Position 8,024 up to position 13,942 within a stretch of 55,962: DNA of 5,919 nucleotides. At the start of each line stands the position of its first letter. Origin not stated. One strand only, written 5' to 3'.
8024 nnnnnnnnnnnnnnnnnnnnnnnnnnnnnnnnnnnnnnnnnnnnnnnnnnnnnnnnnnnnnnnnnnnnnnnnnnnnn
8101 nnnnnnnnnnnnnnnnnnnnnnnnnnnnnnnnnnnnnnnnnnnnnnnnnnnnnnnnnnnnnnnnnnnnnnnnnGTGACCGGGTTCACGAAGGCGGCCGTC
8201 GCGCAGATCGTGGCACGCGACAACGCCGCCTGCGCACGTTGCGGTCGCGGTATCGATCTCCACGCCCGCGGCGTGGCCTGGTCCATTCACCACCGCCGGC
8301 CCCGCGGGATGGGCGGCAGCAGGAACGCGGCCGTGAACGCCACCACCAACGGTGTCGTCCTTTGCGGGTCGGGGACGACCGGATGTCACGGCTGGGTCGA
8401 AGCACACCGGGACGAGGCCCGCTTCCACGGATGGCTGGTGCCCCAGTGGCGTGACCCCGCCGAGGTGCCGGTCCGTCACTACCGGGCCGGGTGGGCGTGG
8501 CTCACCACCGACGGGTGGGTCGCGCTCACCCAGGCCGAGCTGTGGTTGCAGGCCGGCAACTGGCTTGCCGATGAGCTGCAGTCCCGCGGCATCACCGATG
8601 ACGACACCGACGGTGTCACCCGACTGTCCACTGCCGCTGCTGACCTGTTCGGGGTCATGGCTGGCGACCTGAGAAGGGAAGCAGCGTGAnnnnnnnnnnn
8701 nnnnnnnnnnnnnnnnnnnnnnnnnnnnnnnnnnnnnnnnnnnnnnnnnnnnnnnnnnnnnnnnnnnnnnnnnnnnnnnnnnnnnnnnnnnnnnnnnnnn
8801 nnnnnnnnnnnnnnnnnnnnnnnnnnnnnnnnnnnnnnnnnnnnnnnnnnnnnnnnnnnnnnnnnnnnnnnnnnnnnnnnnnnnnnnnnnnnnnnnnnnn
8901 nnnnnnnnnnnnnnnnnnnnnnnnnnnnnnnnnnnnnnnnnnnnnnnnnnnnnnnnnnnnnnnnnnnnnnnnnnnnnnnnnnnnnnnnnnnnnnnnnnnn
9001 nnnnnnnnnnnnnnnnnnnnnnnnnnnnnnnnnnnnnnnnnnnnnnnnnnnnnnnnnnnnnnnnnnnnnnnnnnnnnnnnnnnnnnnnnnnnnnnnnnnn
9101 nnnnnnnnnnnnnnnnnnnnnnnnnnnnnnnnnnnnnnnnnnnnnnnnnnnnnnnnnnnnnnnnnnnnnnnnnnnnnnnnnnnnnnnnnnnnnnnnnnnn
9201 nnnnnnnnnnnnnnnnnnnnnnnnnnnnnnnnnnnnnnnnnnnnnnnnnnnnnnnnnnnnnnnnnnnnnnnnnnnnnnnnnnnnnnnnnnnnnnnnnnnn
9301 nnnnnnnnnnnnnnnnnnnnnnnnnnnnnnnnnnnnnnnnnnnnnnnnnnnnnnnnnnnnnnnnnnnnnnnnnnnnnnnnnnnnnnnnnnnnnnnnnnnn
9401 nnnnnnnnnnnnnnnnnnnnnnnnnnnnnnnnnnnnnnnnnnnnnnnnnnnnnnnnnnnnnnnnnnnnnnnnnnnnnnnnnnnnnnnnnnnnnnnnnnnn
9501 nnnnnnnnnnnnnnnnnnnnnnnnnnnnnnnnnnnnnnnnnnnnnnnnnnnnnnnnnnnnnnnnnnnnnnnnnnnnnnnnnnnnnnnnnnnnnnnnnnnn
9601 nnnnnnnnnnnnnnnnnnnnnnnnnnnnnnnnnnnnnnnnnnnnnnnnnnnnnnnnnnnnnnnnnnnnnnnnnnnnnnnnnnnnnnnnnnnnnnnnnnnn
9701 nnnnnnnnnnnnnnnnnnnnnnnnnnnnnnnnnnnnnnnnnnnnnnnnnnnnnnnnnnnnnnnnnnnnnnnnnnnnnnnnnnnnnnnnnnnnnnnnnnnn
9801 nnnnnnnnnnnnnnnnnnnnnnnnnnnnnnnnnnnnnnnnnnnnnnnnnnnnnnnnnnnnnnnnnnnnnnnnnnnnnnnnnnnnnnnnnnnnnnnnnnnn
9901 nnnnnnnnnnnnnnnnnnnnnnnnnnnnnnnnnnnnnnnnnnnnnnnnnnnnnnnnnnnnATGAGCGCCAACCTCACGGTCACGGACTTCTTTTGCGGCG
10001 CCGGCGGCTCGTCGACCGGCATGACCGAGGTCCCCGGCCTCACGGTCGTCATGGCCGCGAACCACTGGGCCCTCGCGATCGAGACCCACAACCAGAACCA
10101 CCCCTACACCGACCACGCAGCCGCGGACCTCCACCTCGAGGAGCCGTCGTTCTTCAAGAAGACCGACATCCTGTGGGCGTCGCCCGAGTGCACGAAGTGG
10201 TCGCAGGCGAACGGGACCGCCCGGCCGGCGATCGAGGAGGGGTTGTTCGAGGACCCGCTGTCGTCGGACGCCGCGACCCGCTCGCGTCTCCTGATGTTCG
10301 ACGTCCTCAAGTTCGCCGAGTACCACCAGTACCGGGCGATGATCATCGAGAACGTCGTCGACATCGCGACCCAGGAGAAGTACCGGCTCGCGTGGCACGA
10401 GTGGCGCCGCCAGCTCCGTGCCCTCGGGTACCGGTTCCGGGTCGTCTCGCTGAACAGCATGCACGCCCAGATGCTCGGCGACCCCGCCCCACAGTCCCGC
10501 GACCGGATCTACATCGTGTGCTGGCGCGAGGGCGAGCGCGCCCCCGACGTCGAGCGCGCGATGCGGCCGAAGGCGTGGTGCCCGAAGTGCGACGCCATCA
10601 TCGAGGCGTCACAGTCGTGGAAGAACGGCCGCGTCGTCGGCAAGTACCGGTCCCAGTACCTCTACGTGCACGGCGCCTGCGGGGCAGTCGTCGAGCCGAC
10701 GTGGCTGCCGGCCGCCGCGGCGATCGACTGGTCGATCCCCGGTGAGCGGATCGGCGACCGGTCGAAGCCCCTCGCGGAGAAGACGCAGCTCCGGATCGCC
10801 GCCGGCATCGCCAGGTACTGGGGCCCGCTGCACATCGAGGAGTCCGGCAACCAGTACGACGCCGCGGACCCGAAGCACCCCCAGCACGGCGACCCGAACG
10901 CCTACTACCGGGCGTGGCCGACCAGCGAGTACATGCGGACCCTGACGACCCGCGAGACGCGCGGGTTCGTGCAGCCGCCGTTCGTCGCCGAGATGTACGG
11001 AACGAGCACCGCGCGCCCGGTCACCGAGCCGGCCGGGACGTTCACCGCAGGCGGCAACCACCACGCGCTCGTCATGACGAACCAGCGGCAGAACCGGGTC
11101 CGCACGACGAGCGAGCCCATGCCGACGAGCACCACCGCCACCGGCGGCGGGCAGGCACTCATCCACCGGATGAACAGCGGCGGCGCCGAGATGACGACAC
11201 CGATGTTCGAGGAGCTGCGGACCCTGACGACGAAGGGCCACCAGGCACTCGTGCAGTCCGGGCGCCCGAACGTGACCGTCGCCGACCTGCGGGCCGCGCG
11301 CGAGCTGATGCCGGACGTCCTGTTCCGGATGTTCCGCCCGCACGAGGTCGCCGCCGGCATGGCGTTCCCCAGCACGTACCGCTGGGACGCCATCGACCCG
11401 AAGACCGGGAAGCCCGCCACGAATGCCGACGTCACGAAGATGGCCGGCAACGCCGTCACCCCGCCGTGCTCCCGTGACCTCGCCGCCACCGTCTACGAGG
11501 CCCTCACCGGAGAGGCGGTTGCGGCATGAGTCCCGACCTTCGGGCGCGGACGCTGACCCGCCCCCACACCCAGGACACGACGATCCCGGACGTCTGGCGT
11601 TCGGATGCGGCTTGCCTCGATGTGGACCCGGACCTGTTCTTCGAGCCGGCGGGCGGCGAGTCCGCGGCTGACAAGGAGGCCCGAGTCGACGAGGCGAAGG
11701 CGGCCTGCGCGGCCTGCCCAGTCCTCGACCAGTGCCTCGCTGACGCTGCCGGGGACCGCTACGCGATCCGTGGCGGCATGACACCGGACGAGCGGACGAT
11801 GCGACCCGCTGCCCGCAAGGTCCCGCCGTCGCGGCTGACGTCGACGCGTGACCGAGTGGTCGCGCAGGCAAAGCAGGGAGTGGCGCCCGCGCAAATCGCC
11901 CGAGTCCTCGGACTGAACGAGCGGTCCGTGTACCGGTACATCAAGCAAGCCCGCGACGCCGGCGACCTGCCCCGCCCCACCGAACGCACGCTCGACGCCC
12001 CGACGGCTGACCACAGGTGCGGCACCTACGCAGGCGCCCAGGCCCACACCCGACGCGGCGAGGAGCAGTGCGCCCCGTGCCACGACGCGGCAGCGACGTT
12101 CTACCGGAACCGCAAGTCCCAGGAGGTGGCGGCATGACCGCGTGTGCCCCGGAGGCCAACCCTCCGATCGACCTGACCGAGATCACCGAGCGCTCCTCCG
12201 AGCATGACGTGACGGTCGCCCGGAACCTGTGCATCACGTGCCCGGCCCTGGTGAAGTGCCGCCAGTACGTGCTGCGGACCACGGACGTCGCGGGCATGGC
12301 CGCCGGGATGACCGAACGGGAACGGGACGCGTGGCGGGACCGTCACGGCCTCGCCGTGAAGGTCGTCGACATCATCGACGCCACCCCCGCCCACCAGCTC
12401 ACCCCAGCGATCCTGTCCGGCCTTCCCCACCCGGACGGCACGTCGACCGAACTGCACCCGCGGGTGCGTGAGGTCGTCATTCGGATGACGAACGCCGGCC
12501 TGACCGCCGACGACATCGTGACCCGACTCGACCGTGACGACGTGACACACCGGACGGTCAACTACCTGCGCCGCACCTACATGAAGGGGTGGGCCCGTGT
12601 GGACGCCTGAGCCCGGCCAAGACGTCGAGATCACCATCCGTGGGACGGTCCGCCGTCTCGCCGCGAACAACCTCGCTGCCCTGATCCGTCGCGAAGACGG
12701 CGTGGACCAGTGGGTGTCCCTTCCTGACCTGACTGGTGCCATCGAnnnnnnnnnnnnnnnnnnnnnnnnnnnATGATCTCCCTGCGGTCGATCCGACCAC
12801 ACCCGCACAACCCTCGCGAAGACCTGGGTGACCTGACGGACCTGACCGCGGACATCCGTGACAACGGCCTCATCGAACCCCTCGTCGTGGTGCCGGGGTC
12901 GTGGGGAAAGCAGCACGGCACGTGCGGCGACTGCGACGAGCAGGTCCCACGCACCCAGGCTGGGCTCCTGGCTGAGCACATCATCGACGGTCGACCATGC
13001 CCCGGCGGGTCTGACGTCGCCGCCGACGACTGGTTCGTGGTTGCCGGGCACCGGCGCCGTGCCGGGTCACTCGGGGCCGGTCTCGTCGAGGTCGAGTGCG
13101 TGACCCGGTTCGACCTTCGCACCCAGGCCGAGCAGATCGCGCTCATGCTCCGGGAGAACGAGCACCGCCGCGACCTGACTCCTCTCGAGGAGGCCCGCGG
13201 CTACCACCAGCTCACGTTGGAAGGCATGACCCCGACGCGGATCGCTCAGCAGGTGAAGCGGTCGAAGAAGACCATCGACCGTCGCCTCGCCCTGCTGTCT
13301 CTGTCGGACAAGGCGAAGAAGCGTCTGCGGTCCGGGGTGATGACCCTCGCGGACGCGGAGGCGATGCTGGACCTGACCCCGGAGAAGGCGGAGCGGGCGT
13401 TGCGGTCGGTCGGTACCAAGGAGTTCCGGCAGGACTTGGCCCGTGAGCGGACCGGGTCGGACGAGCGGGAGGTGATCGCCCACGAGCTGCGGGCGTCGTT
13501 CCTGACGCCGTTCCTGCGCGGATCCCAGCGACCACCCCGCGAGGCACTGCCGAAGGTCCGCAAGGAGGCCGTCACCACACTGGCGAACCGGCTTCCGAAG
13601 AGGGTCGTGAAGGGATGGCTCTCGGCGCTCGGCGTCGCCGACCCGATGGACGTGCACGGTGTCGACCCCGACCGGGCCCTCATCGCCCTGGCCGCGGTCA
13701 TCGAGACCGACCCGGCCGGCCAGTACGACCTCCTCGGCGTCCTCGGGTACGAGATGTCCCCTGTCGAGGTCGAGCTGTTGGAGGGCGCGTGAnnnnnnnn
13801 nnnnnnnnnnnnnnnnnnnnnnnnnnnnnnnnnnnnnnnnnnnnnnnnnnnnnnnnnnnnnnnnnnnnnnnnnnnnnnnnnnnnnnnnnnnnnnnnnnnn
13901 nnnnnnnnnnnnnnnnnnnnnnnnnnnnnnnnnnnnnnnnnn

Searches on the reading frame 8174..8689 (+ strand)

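Call 17: search_protein_families(library=pfam, proteins=[window:8174-8689:+], max_evalue=0.01)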
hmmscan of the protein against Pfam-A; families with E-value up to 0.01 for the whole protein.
window:8174-8689:+ (171 aa): 1 family
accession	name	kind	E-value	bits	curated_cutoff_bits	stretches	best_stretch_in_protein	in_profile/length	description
PF07775.16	PaRep2b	-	0.0022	17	20.4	1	96-144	131-179/512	PaRep2b protein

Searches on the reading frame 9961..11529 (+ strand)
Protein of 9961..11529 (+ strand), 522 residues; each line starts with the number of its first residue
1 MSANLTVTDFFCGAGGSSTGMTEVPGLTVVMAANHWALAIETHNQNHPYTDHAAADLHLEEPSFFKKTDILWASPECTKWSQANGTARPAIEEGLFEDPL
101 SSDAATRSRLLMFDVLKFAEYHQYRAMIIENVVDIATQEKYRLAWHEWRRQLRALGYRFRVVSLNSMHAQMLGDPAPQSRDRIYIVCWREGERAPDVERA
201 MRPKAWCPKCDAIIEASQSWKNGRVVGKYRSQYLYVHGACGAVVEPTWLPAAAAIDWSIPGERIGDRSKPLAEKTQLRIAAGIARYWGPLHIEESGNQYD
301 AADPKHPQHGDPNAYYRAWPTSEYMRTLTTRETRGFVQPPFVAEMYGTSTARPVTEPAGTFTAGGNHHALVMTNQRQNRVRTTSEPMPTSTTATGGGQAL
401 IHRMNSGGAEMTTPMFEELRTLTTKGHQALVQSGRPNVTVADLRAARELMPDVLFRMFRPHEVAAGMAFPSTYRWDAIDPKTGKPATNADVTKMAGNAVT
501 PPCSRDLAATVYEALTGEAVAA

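Call 17: search_protein_families(library=pfam, proteins=[window:9961-11529:+], max_evalue=0.01)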
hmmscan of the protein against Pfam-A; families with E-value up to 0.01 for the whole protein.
window:9961-11529:+ (522 aa): 1 family
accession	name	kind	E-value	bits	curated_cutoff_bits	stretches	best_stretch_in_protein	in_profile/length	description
PF00145.23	DNA_methylase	-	5.6e-25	88.9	22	1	6-194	2-167/324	C-5 cytosine-specific DNA methylase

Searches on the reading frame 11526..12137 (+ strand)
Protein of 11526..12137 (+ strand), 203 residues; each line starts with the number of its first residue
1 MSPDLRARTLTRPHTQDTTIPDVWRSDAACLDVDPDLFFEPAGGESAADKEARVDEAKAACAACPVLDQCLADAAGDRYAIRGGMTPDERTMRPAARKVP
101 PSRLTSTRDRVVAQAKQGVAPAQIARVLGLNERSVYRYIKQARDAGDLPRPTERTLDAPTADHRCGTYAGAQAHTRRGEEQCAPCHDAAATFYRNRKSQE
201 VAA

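Call 17: search_protein_families(library=pfam, proteins=[window:11526-12137:+], max_evalue=0.01)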
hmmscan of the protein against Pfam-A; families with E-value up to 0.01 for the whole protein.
window:11526-12137:+ (203 aa): 7 families
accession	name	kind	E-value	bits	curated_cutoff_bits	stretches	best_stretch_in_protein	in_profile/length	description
PF02467.21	Whib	-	5e-15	56.2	23.6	1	24-91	1-63/65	Transcription factor WhiB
PF13551.12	HTH_29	-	2.4e-07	31.1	28.1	1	111-146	4-40/64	Winged helix-turn helix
PF13384.12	HTH_23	-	5.8e-06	26.4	24.6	1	110-146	9-45/50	Homeodomain-like domain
PF01527.26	HTH_Tnp_1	-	0.00028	21.5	24.1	1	108-154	12-59/75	Transposase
PF13518.12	HTH_28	-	0.00038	20.9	25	1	110-147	4-41/52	Helix-turn-helix domain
PF08281.18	Sigma70_r4_2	-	0.0004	20.4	25.7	1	122-143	30-51/54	Sigma-70, region 4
PF06056.18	Terminase_5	-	0.0011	19.3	20.3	1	117-143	12-38/58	Putative ATPase subunit of terminase (gpP-like)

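Call 35: search_dna_similar(query=window:11526-12137:+, collection=phages, mode=protein, max_rows=25)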
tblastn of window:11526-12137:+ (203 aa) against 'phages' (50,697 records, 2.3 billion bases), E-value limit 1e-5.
Records with a match: 69; places in all: 69; records where one place covers at least 80% of the query: 0.
Best place of each record, by identity: <60% 69.
By first word of the organism name: Mycobacterium 53; Microbacterium 15; Thermobifida 1.
By host as written in the record: Mycobacterium smegmatis mc2 155 44; Microbacterium foliorum NRRL B-24224 7; Microbacterium foliorum NRRL B-24224 SEA 7; Mycobacterium smegmatis mc#155 4; - 2; Mycobacterium smegmatis mc2155 2; Thermobifida fusca NTU22 1; Microbacterium foliorum str. NRRL B-24224 1; and 1 more.
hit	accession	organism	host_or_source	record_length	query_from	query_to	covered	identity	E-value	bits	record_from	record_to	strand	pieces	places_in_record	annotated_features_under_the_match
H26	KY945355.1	Mycobacterium phage Shandong1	Mycobacterium smegmatis mc2 155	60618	3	98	47%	39.0%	9e-7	54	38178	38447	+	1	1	hypothetical protein (x2)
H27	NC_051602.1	Mycobacterium phage Shandong1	Mycobacterium smegmatis mc2 155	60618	3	98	47%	39.0%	9e-7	54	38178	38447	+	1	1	WhiB transcriptional factor | hypothetical protein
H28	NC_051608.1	Mycobacterium phage Ekdilam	Mycobacterium smegmatis mc2 155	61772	19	92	36%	45.5%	2e-8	59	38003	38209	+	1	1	50: WhiB transcriptional factor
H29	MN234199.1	Mycobacterium phage Ekdilam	Mycobacterium smegmatis mc2 155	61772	19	92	36%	45.5%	2e-8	59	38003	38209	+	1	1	50: WhiB family transcription factor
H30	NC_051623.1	Mycobacterium phage Marshawn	Mycobacterium smegmatis mc2 155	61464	19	98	39%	41.7%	3e-6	52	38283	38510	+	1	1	53: WhiB transcriptional factor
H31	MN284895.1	Mycobacterium phage Marshawn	Mycobacterium smegmatis mc2 155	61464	19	98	39%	41.7%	3e-6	52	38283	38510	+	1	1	53: WhiB family transcription factor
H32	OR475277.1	Mycobacterium phage Shadow1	Mycobacterium smegmatis mc2 155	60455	17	92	37%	43.6%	7e-8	57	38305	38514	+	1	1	56: WhiB family transcription factor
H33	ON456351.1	Mycobacterium Phage Sunflower1121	Mycobacterium smegmatis mc2 155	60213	17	92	37%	43.6%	1e-7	57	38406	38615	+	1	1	57: WhiB family transcription factor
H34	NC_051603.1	Mycobacterium phage Ximenita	Mycobacterium smegmatis mc2 155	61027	17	92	37%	43.6%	3e-7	56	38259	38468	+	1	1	57: WhiB transcriptional factor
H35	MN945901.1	Mycobacterium phage Ximenita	Mycobacterium smegmatis mc2 155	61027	17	92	37%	43.6%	3e-7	56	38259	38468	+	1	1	57: WhiB family transcription factor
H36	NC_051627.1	Mycobacterium phage SirPhilip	Mycobacterium smegmatis mc2 155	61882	21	92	35%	45.9%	5e-8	58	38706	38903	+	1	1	53: WhiB transcriptional factor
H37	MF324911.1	Mycobacterium phage SirPhilip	Mycobacterium smegmatis mc2 155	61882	21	92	35%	45.9%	5e-8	58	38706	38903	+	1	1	53: WhiB family transcription factor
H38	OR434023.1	Mycobacterium phage Syra333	Mycobacterium smegmatis mc2 155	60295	17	92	37%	42.3%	7e-7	54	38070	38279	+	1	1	56: WhiB family transcription factor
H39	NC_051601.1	Mycobacterium phage Krueger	Mycobacterium smegmatis mc2 155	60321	17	92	37%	42.3%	7e-7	54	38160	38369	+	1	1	57: WhiB transcriptional factor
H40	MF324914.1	Mycobacterium phage Krueger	Mycobacterium smegmatis mc2 155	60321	17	92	37%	42.3%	7e-7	54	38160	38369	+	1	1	57: WhiB family transcription factor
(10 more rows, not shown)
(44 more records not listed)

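Call 47: search_solved_structures(query=window:11526-12137:+, max_evalue=1, show_alignments=2)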
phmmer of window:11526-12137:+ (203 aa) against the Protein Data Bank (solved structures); distinct sequences matched with E-value up to 1: 11.
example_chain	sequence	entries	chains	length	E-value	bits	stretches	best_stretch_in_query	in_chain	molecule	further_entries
6ono_A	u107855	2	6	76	2.3e-09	40.8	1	24-91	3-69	Transcription regulator WhiB1 | Transcriptional regulator WhiB1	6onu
5oay_A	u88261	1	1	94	2.3e-09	40.8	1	24-92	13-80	Transcriptional regulator WhiB1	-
8cwr_A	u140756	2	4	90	9.5e-08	35.6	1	24-92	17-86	Redox- and pH-responsive transcriptional regulator WhiB3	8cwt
8cyf_A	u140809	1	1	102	1.1e-07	35.3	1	24-92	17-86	Redox- and pH-responsive transcriptional regulator WhiB3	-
8dy9_H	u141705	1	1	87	1.2e-05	28.7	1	23-92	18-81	Transcriptional regulator WhiB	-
8dy7_H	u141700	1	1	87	1.6e-05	28.3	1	23-91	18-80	Transcriptional regulator WhiB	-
7f7n_A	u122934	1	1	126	0.00015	25.1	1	22-94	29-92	Transcriptional regulator WhiB4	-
7kif_Z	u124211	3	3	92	0.025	17.8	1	34-91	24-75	Probable transcriptional regulator WhiB7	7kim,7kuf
7kug_A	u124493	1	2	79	0.043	17.1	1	48-85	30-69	Probable transcriptional regulator WhiB7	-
5i3t_A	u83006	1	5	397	0.14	15.4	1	94-131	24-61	Linalool dehydratase/isomerase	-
2x48_A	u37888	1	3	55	0.58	13.4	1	114-140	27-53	CAG38821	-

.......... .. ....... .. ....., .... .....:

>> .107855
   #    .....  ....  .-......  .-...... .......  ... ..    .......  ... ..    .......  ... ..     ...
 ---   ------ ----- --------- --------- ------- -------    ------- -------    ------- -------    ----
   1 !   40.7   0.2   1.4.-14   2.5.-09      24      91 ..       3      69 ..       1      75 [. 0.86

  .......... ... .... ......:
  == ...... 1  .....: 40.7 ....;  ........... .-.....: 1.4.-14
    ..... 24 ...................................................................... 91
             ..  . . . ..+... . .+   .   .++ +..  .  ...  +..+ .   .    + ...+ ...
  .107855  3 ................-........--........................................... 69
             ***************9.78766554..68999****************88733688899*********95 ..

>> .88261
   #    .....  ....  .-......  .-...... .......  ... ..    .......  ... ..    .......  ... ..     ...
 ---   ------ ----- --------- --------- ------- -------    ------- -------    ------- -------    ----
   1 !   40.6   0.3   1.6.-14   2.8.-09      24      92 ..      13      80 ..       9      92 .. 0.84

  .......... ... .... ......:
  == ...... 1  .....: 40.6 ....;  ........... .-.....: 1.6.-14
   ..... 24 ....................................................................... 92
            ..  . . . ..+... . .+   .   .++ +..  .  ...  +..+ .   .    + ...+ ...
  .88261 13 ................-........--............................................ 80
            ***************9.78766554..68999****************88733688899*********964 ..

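Call 49: find_homologous_proteins(query=window:11526-12137:+, max_evalue=0.00001)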
Query window:11526-12137:+ (203 aa): 2 proteins with E <= 0.00001 among 744 candidates.
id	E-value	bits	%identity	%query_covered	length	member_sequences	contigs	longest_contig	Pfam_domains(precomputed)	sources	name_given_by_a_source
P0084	5.6e-129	446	100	100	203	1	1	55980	PF13384.13,PF13551.13,PF02467.22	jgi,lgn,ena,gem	-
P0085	2.6e-8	52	39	38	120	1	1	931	PF02467.22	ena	-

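Call 51: search_protein_families(library=phrogs, proteins=[window:11526-12137:+], max_evalue=0.001)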
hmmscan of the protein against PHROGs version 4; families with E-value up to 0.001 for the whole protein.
window:11526-12137:+ (203 aa): 14 families
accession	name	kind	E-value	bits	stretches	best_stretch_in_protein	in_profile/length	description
phrog_12112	-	transcription regulation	8.8e-18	65.8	1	24-200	7-126/130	transcriptional regulator WhiB-like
phrog_472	-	transcription regulation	7.7e-17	62.3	1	21-146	37-165/523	WhiB transcriptional factor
phrog_1333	-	unknown function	1.1e-14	55.9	1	20-97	16-89/166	-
phrog_14459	-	transcription regulation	1.5e-11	45.9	1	23-98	15-88/137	transcriptional regulator WhiB-like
phrog_10071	-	transcription regulation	4.5e-10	40.4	1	21-92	10-80/196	transcriptional regulator WhiB-like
phrog_14304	-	transcription regulation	1.2e-08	36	1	23-78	43-102/187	transcriptional regulator WhiB-like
phrog_8273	-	unknown function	1.1e-06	29.7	1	17-92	103-172/216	-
phrog_9926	-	transcription regulation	7.4e-06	27.3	1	26-98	26-97/107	transcriptional regulator WhiB-like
phrog_31604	-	transcription regulation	1.8e-05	25.4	1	24-107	16-92/181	transcriptional regulator WhiB-like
phrog_18034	-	transcription regulation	7.7e-05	23.6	1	42-80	46-84/116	transcriptional regulator WhiB-like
phrog_1821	-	transcription regulation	0.00014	22.8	1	20-75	12-61/89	transcriptional regulator WhiB-like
phrog_3855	-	DNA, RNA and nucleotide metabolism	0.00033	22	1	98-146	59-107/115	HTH DNA binding protein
phrog_22267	-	transcription regulation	0.00047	21.6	1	111-201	16-94/97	transcriptional regulator WhiB-like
phrog_836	-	transcription regulation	0.00063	20.9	1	108-145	85-123/133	late transcriptional activator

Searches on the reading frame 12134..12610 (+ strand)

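Call 17: search_protein_families(library=pfam, proteins=[window:12134-12610:+], max_evalue=0.01)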
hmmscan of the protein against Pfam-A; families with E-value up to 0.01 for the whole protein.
window:12134-12610:+ (158 aa): 1 family
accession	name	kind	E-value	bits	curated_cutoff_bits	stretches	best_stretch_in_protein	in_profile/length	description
PF02467.21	Whib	-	2.9e-08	34.6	23.6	1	23-66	21-64/65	Transcription factor WhiB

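Call 51: search_protein_families(library=phrogs, proteins=[window:12134-12610:+], max_evalue=0.001)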
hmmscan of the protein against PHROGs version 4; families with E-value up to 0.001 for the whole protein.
window:12134-12610:+ (158 aa): 6 families
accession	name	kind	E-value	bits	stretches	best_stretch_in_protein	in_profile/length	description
phrog_472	-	transcription regulation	6.9e-08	32.8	1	3-72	45-112/523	WhiB transcriptional factor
phrog_9926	-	transcription regulation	3e-07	31.8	1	14-68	39-93/107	transcriptional regulator WhiB-like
phrog_1333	-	unknown function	3e-07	31.7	1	21-71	39-89/166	-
phrog_14459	-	transcription regulation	6.4e-06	27.6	1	22-70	36-84/137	transcriptional regulator WhiB-like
phrog_10071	-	transcription regulation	0.00028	21.5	1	23-72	37-86/196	transcriptional regulator WhiB-like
phrog_12112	-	transcription regulation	0.00098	20.4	1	25-71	26-70/130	transcriptional regulator WhiB-like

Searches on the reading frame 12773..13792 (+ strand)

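Call 17: search_protein_families(library=pfam, proteins=[window:12773-13792:+], max_evalue=0.01)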
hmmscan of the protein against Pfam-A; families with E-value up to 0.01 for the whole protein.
window:12773-13792:+ (339 aa): 2 families
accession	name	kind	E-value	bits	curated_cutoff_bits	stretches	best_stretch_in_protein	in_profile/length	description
PF17762.8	HTH_ParB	-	3.2e-13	50.2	22.6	1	134-216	2-86/102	ParB HTH domain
PF02195.25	ParB_N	-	0.00032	21.1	26.3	0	2-41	6-47/95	ParB N-terminal domain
